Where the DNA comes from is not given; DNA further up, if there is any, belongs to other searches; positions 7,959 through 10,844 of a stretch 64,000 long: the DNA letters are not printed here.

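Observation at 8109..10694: DUF1593 (nucleoside-hydrolase-like) domain fused to a CE15 esterase inside a xylan PUL: candidate new carbohydrate- or lignin-carbohydrate-active enzyme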

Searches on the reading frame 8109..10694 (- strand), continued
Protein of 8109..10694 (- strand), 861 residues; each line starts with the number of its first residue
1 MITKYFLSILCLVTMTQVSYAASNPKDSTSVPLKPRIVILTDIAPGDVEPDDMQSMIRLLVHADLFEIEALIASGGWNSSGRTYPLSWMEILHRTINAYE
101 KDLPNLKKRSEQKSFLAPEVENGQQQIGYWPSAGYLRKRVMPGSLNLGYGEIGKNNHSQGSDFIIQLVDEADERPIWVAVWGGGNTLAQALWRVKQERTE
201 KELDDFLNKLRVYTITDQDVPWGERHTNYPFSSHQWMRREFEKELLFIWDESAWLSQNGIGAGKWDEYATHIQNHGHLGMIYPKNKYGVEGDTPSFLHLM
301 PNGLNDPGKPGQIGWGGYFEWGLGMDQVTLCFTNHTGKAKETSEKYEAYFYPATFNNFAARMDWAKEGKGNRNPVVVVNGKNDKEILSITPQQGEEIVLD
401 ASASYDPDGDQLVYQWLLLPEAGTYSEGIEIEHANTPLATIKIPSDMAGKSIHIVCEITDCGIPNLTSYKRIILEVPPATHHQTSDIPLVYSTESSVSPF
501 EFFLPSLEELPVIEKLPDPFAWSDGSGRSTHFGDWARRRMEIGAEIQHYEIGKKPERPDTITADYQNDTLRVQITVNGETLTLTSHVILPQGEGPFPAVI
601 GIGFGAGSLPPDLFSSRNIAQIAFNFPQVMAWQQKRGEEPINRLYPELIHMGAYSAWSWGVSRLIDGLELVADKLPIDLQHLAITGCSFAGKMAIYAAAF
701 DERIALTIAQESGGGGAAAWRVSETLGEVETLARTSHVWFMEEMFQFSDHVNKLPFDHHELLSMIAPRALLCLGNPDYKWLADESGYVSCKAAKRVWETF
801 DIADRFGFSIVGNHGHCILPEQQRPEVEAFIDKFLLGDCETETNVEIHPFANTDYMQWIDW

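Call 42: find_related_loci(query=A1, collection=genome_contigs, flank=10000)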
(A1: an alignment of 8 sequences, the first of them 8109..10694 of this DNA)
Query A1 (861 aa) in genome_contigs; peptide patterns used: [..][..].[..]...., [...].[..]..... (x = any residue, [..] = any of these).
599 stretches matched a pattern (row limit reached: there are more); 542 encode a relative of the query (tblastn E <= 1e-3); the best 80 are kept; 80 distinct loci.
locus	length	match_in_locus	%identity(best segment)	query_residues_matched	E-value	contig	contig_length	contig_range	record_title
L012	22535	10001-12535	80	1-860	0e+0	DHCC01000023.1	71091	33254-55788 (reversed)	MAG TPA_asm: Bacteroidales bacterium UBA4912 UBA4912_contig_4220, whole genome shotgun sequence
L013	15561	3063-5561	56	1-845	0e+0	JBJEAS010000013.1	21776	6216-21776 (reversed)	MAG: Prevotella sp. isolate PUUB57_bin.034 NODE_1183_length_21776_cov_70.134893, whole genome shotgun sequence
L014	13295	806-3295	55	4-845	0e+0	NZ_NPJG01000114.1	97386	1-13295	Prevotella sp. P5-92 contig114, whole genome shotgun sequence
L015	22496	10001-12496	54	2-845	0e+0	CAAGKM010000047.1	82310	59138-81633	MAG TPA_asm: uncultured Prevotella sp., isolate HGM04866, WGS project CAAGKM010000000 data, contig: SRS476306_34_k119_24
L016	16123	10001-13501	84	1-780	0e+0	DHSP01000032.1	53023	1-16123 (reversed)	MAG TPA_asm: Proteiniphilum sp. UBA5283 UBA5283_contig_338, whole genome shotgun sequence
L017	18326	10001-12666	78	6-861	0e+0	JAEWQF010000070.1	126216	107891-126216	MAG: Bacteroidetes bacterium isolate OH_SBrB_14 k127_342906, whole genome shotgun sequence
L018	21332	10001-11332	69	33-476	0e+0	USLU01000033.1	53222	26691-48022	uncultured Bacteroides sp. isolate UMGS1845 genome assembly, contig: NODE_169_length_53222_cov_6.60237, whole genome sho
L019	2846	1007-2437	66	1-476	0e+0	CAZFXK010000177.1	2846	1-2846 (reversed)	MAG TPA_asm: uncultured Bacteroides sp. isolate binchicken_co157_583 genome assembly, contig: NODE_88778_length_2846_cov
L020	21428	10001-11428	65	1-475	0e+0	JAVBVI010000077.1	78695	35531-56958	MAG: Bacteroides sp. isolate EPI_MAG_00304 c_000001974417, whole genome shotgun sequence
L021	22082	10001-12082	65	7-475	0e+0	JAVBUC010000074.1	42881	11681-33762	MAG: Bacteroides sp. isolate EPI_MAG_00268 c_000011065974, whole genome shotgun sequence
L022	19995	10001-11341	66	33-476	0e+0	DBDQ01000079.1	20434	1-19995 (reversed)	MAG TPA_asm: Alistipes sp. UBA928 UBA928_contig_2302, whole genome shotgun sequence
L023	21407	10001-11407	64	9-476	0e+0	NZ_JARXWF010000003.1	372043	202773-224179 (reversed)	Parabacteroides sp. PM6-13 Ga0505164_03, whole genome shotgun sequence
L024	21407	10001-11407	64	9-476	0e+0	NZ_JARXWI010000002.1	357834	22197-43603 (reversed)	Parabacteroides sp. PFB2-10 Ga0505167_02, whole genome shotgun sequence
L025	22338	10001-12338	60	12-500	0e+0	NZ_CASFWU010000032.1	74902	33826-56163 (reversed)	Uncultured Bacteroides sp. isolate B14_L3_337337_idba_bin.89 B14_L3_337337_idba_bin.89.fa_scaffold_1219, whole genome sh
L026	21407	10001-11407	63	9-476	0e+0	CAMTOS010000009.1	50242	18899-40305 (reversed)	MAG TPA_asm: uncultured Bacteroides sp. isolate SRR7610115_bin.1_metaWRAP_v1.3_MAG genome assembly, contig: ERZ14021373.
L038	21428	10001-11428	61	1-476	0e+0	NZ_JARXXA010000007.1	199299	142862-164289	Parabacteroides sp. PH5-46 Ga0505210_07, whole genome shotgun sequence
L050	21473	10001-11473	57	4-498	0e+0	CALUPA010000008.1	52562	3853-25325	MAG: uncultured Phocaeicola sp. isolate BRZ_AV__bin8 genome assembly, contig: BRZ_AV__NODE_527_length_52562_cov_21.45125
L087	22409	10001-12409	58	7-475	8e-175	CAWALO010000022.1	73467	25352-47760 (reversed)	MAG: uncultured Bacteroidales bacterium isolate MFD04716.bin.2.270 genome assembly, contig: contig_43541, whole genome s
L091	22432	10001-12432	58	1-475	1e-174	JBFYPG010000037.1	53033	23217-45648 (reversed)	MAG: Bacteroidales bacterium isolate PPR_0149 PPR_0149.fa_k121_162041, whole genome shotgun sequence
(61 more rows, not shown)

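Call 62: search_protein_families(library=pfam, proteins=[L087:6268-7029:+, L087:16202-17602:+, L087:19566-20228:+, L087:20242-21483:+, L087:21516-22256:+, L091:4601-6025:+, L091:7717-8517:+, L091:8576-9946:+, L091:17499-18908:+, L091:20723-22417:+], max_evalue=0.001)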
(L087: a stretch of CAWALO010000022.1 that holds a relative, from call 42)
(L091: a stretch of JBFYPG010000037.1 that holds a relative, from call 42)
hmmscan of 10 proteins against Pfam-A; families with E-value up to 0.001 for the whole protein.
L087:6268-7029:+ (253 aa): 6 families
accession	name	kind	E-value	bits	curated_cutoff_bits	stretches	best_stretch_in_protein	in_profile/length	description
PF00455.28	DeoRC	-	1.9e-51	174.6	31.8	1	76-232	3-159/160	DeoR C terminal sensor domain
PF08220.18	HTH_DeoR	-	1.2e-15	57.4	21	1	6-58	1-53/57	DeoR-like helix-turn-helix domain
PF08279.18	HTH_11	-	1.1e-06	28.9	25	1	6-54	1-51/55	HTH domain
PF13412.12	HTH_24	-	2.2e-05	24.4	21.9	1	5-50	3-48/48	Winged helix-turn-helix DNA-binding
PF01022.26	HTH_5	-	5.1e-05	23.5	22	1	5-49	2-45/47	Bacterial regulatory protein, arsR family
PF08280.17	HTH_Mga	-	0.00016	22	23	1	6-44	6-44/59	M protein trans-acting positive regulator (MGA) HTH domain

L087:16202-17602:+ (466 aa): 2 families
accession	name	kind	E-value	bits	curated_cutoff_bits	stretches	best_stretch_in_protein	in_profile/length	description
PF00923.25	TAL_FSA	-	4.9e-17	62.6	27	1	33-279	18-238/285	Transaldolase/Fructose-6-phosphate aldolase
PF07883.17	Cupin_2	-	6.4e-09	35.8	27.2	1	393-451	5-62/70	Cupin domain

L087:19566-20228:+ (220 aa): 1 family
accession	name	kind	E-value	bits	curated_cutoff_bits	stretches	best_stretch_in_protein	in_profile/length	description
PF01177.27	Asp_Glu_race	-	6.8e-17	62.4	31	1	7-204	6-203/211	Asp/Glu/Hydantoin racemase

L087:20242-21483:+ (413 aa): 1 family
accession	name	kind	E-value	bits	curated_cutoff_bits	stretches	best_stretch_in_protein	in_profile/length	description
PF07690.21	MFS_1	-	8.1e-59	199.7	33.4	2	11-367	1-345/347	Major Facilitator Superfamily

L087:21516-22256:+ (246 aa): 2 families
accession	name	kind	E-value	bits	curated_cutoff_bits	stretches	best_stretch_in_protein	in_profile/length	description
PF13365.12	Trypsin_2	-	8.9e-06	26.9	27.6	1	51-213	1-144/144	Trypsin-like peptidase domain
PF00089.32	Trypsin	-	9.1e-05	22.8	20.6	1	59-216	35-197/220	Trypsin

L091:4601-6025:+ (474 aa): 2 families
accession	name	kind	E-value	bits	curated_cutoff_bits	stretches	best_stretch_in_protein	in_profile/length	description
PF13204.13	Apiosidase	-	2.2e-103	346.6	26.5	1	31-366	1-320/320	Apiosidase-like, catalytic domain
PF12904.13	Collagen_bind_2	-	1.8e-30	105.1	22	1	370-459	3-92/92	Putative collagen-binding domain of a collagenase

L091:7717-8517:+ (266 aa): 2 families
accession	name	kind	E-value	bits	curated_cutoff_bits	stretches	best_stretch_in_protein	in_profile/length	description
PF13472.12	Lipase_GDSL_2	-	2.5e-08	35.1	32.9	1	29-243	2-177/178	GDSL-like Lipase/Acylhydrolase family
PF00657.28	Lipase_GDSL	-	0.00054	20.6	23.6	0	26-246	1-205/208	GDSL-like Lipase/Acylhydrolase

L091:8576-9946:+ (456 aa): 1 family
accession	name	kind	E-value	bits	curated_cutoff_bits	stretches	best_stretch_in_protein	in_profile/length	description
PF07470.19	Glyco_hydro_88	-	4.7e-77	259.8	26.6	1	90-426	24-352/352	Glycosyl Hydrolase Family 88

L091:17499-18908:+ (469 aa): 2 families
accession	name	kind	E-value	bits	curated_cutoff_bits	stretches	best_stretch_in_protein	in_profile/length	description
PF13204.13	Apiosidase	-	1.2e-117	393.5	26.5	1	38-372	1-318/320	Apiosidase-like, catalytic domain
PF12904.13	Collagen_bind_2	-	1.6e-23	82.8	22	1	376-466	1-92/92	Putative collagen-binding domain of a collagenase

L091:20723-22417:+ (564 aa): 4 families
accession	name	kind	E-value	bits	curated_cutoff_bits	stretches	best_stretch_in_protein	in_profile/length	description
PF00295.23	Glyco_hydro_28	-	4.1e-30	105.4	22.9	1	233-408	90-255/324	Glycosyl hydrolases family 28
PF12708.12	Pect-lyase_RHGA_epim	-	3.8e-14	53.4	27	2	243-362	103-209/213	Rhamnogalacturonase A/epimerase, pectate lyase-like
PF13229.12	Beta_helix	-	1.4e-06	28.5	25.9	1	238-377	27-149/158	Right handed beta helix region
PF05048.19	NosD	-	3e-05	24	23.6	1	239-403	43-183/212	Periplasmic copper-binding protein (NosD)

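Call 74: search_protein_families(library=pfam, alignment_id=A4, max_evalue=0.0001)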
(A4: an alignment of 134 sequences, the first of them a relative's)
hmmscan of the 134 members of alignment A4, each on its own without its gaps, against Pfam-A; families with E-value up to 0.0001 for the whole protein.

A. member 1, L026:12148-12507:+ (120 aa): 1 family
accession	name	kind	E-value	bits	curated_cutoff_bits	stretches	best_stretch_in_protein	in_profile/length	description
PF17851.8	GH43_C2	-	9.2e-17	61.9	22.7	1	2-117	72-202/203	Beta xylosidase C-terminal Concanavalin A-like domain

B. families by the number of members that match (of 134 scanned): 160 families (the first 25 are shown)
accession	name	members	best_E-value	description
PF04616.20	Glyco_hydro_43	13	4e-75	Glycosyl hydrolases family 43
PF12833.13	HTH_18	10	2.1e-23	Helix-turn-helix domain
PF00165.29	HTH_AraC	10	3.3e-18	Bacterial regulatory helix-turn-helix proteins, AraC family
PF03422.21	CBM_6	9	9.7e-34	Carbohydrate binding module (family 6)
PF02836.23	Glyco_hydro_2_C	6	8.2e-52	Glycosyl hydrolases family 2, TIM barrel domain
PF17851.8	GH43_C2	5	1.6e-41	Beta xylosidase C-terminal Concanavalin A-like domain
PF18565.7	Glyco_hydro2_C5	5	1.3e-37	Glycoside hydrolase family 2 C-terminal domain 5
PF02837.24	Glyco_hydro_2_N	5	1.6e-25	Glycosyl hydrolases family 2, sugar binding domain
PF16355.11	DUF4982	5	1.2e-23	Domain of unknown function (DUF4982)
PF13649.12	Methyltransf_25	5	2.7e-09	Methyltransferase domain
PF08241.18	Methyltransf_11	5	3.3e-09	Methyltransferase domain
PF13847.12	Methyltransf_31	5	1.2e-08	Methyltransferase domain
PF13489.12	Methyltransf_23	5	2.1e-08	Methyltransferase domain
PF08242.18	Methyltransf_12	5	2.1e-07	Methyltransferase domain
PF00881.29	Nitroreductase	4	1.3e-23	Nitroreductase family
PF22244.2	GCE_fung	2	4.9e-73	Glucuronyl esterase, fungi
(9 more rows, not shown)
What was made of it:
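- The commonest immediate neighbours are GH43(-CBM6) and GH2 (call 74).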

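Call 80: find_homologous_proteins(query=L010:17307-18743:+, max_evalue=1e-20)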
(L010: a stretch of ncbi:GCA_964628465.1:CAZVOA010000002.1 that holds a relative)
Query L010:17307-18743:+ (478 aa): 8000 proteins with E <= 1e-20 among 8000 candidates; the best 120 are listed.
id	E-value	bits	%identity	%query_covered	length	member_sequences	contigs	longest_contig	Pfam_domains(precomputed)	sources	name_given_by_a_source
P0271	1.1e-295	999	88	100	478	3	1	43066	PF02952.24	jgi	jgi:L-fucose isomerase-like protein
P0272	4.5e-261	885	77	99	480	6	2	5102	PF02952.24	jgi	jgi:L-fucose isomerase-like protein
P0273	7.2e-261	884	77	100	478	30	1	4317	PF02952.24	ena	-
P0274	7.1e-259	877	77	100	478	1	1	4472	PF02952.24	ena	-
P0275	1.6e-258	876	77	100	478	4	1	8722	PF02952.24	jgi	jgi:L-fucose isomerase-like protein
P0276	2.1e-256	869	77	99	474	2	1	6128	PF02952.24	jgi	jgi:L-fucose isomerase-like protein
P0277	3.2e-255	865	76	99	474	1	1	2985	PF02952.24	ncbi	-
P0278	7.0e-254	861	76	99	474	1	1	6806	PF02952.24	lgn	-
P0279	8.0e-254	861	76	99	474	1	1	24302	PF02952.24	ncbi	-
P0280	3.0e-253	859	75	99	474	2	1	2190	PF02952.24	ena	-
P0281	3.1e-253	859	75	100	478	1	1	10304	PF02952.24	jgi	jgi:L-fucose isomerase-like protein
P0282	4.6e-253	858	75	98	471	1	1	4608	PF02952.24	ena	-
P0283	4.7e-253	858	74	99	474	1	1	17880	PF02952.24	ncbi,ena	-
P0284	7.4e-253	858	75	99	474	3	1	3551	PF02952.24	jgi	-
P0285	2.8e-252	856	76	99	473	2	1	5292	PF02952.24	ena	-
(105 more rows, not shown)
